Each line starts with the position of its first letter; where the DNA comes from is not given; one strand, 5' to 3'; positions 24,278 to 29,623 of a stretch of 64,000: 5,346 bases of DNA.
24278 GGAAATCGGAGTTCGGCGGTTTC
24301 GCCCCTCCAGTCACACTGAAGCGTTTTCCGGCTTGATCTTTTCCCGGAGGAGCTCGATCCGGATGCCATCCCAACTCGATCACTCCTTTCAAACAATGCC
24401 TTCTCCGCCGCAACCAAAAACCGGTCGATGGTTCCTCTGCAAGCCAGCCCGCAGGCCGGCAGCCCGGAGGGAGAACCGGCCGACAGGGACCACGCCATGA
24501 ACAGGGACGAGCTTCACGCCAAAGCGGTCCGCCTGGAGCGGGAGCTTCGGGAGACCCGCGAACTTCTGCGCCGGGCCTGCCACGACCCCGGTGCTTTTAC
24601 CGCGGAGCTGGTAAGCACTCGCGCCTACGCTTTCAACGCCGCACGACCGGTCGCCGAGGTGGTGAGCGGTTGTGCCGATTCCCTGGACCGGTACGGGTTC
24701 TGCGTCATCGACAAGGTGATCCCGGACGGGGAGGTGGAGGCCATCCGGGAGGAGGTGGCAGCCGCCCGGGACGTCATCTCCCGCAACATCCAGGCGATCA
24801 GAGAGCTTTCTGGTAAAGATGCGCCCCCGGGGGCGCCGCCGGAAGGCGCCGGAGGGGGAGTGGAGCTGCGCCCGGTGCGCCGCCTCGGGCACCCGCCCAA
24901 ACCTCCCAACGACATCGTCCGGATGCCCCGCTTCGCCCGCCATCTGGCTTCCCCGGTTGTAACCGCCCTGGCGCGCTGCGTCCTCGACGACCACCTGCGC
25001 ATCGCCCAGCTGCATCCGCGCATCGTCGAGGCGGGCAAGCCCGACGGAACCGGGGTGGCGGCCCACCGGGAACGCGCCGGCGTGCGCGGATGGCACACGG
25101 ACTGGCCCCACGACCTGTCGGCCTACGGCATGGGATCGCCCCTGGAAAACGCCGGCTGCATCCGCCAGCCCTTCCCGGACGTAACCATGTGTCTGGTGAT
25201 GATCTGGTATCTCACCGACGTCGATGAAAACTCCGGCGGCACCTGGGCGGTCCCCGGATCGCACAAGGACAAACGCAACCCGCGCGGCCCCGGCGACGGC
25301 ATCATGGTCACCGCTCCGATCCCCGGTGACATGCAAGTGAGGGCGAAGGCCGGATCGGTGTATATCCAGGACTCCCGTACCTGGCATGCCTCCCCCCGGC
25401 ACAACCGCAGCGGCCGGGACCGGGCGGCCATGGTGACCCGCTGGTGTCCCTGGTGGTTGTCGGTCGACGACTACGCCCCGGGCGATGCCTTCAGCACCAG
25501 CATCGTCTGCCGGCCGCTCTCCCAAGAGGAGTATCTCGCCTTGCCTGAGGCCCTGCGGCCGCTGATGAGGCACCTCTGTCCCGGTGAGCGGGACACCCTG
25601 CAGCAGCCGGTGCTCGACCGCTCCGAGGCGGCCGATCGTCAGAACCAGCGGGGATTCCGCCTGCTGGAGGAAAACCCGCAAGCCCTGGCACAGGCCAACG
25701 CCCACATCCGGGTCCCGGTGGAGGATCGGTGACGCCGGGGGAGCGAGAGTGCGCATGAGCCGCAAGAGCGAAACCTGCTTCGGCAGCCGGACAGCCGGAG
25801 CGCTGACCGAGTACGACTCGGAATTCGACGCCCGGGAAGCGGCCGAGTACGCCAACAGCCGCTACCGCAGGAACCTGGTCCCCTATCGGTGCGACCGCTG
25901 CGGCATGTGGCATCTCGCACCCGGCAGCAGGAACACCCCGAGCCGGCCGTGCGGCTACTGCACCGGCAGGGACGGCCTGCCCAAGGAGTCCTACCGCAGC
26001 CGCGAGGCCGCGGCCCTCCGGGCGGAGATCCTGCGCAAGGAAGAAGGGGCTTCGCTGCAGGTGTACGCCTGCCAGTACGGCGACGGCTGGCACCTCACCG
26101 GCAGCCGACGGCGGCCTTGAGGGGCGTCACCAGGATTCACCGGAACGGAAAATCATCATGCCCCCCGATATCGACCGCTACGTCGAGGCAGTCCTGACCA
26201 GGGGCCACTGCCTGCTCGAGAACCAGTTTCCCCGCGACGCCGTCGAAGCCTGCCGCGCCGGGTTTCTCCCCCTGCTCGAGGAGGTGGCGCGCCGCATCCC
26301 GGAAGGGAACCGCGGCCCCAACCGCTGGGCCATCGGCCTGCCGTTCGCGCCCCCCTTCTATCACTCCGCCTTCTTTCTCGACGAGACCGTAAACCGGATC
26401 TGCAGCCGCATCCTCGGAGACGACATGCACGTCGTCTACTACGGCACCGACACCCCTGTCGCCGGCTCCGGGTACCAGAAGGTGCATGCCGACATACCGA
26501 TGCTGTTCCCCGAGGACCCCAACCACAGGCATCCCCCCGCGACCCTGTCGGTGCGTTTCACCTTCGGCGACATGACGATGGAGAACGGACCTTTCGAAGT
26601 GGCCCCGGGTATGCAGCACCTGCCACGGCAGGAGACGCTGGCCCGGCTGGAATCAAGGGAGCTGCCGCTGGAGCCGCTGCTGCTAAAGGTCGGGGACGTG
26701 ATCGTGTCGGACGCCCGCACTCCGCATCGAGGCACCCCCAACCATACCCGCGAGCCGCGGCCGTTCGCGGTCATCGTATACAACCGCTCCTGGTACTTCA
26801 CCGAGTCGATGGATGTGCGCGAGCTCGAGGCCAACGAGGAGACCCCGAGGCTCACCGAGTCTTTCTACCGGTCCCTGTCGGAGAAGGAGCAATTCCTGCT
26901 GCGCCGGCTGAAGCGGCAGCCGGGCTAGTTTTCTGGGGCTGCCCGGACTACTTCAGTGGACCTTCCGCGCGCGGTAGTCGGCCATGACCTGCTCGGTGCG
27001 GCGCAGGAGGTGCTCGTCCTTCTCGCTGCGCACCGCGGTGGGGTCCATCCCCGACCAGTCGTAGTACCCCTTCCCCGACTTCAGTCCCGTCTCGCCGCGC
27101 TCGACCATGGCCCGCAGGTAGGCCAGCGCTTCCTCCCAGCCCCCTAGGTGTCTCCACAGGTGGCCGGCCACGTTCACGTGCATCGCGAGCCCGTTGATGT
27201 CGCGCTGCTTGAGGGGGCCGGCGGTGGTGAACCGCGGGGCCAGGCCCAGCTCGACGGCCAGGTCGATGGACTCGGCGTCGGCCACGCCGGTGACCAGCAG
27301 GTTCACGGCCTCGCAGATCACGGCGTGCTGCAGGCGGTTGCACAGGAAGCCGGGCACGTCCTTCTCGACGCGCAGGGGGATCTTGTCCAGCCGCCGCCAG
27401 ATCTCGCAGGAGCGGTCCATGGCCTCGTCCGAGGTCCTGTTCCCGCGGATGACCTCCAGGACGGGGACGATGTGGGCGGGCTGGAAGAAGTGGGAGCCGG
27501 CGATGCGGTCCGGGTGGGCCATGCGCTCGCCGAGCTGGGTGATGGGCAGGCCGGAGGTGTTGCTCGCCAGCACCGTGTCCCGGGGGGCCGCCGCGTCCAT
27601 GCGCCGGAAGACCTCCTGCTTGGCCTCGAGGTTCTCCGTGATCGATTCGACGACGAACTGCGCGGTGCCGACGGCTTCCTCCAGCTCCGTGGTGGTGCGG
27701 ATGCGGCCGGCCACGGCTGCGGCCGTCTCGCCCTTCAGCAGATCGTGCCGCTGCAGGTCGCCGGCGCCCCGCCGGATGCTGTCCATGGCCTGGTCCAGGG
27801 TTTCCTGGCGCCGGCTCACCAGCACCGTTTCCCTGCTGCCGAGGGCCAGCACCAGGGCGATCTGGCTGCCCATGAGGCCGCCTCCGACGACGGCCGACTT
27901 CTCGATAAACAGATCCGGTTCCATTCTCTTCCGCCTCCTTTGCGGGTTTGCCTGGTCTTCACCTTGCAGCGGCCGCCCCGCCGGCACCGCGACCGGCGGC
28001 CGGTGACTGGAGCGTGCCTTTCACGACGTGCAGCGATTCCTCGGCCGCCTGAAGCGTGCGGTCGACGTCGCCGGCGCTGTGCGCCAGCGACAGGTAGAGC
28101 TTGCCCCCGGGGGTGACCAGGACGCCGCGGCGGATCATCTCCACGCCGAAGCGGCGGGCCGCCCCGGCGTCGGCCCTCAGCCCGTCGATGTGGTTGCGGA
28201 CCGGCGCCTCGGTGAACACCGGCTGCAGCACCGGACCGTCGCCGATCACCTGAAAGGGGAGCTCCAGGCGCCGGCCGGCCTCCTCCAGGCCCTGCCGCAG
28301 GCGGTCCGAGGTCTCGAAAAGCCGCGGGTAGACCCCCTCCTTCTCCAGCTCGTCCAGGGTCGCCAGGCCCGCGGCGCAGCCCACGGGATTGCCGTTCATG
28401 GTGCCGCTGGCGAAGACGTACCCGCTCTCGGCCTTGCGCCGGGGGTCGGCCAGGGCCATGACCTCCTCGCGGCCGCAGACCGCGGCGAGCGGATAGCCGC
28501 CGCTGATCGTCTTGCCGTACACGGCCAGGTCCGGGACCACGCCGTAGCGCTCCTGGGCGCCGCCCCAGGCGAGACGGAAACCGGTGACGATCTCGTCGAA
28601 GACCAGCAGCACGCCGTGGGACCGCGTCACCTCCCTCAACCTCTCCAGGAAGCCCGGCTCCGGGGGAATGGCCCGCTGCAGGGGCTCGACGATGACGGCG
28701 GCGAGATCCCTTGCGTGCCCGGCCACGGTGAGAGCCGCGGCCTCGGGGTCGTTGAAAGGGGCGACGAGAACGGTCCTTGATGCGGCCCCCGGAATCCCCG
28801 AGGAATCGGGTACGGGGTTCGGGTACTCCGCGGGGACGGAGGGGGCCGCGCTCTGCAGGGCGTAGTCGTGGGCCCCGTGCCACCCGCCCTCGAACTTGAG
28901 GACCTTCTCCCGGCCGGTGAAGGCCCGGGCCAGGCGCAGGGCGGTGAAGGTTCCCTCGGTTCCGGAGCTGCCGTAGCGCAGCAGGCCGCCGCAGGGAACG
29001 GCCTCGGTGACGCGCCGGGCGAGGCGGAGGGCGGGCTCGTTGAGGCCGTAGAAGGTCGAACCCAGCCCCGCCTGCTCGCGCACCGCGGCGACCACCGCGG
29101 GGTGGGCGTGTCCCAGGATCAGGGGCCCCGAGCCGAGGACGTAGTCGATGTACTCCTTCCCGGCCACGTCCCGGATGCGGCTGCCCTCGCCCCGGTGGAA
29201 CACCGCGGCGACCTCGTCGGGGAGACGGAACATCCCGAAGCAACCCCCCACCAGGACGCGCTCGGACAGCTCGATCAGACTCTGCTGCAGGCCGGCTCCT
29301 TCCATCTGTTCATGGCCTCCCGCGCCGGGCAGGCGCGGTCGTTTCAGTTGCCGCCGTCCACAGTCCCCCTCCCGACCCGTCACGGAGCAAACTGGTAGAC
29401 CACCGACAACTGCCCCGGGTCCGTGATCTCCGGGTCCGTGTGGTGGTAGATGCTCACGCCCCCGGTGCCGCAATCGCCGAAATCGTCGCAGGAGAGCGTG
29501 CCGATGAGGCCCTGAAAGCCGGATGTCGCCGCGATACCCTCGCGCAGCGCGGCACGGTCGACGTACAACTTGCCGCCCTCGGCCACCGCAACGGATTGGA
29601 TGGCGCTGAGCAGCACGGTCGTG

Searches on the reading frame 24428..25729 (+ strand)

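Call 11: search_protein_families(library=pfam, proteins=[window:24428-25729:+], max_evalue=0.00001)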
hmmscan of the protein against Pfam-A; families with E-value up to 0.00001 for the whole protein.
window:24428-25729:+ (434 aa): 1 family
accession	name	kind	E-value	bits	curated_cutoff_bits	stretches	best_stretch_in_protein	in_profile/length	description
PF05721.19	PhyH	-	1.2e-13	52.3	22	1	87-333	2-212/213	Phytanoyl-CoA dioxygenase (PhyH)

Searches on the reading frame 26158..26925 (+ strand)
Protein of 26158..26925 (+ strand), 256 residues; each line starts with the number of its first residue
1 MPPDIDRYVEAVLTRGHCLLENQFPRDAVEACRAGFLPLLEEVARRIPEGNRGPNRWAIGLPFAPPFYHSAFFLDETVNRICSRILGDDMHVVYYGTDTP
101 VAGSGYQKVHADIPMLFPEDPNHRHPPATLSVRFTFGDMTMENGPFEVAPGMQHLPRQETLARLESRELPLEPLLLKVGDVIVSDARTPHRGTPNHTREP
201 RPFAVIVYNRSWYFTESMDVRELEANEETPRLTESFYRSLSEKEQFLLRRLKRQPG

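Call 11: search_protein_families(library=pfam, proteins=[window:26158-26925:+], max_evalue=0.00001)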
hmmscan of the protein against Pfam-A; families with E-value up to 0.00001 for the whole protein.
window:26158-26925:+ (256 aa): 1 family
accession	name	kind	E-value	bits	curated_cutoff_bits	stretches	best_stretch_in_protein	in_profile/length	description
PF05721.19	PhyH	-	1e-13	52.5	22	1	16-202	5-212/213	Phytanoyl-CoA dioxygenase (PhyH)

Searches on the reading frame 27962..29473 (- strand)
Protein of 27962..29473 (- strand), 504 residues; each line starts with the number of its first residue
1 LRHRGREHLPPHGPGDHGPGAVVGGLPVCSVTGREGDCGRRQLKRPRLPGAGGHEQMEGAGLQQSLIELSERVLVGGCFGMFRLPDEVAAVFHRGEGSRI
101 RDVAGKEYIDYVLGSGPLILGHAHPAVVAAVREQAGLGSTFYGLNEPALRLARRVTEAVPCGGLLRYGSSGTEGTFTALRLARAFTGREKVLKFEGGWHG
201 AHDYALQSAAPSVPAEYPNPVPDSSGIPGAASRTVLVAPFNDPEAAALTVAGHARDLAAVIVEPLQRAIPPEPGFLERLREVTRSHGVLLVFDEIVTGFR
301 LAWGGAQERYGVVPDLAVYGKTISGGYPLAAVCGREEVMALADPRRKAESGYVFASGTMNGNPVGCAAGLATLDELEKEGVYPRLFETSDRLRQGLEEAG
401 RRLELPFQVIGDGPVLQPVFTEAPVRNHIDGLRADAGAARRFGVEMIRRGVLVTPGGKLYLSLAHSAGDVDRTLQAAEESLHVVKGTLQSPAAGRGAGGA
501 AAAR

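Call 12: search_protein_families(library=pfam, proteins=[window:27962-29473:-], max_evalue=0.00001)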
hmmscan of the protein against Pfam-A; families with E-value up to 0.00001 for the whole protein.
window:27962-29473:- (504 aa): 1 family
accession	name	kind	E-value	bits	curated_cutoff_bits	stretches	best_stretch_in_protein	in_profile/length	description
PF00202.27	Aminotran_3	-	6.3e-56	190.2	30.5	1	88-457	9-375/403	Aminotransferase class-III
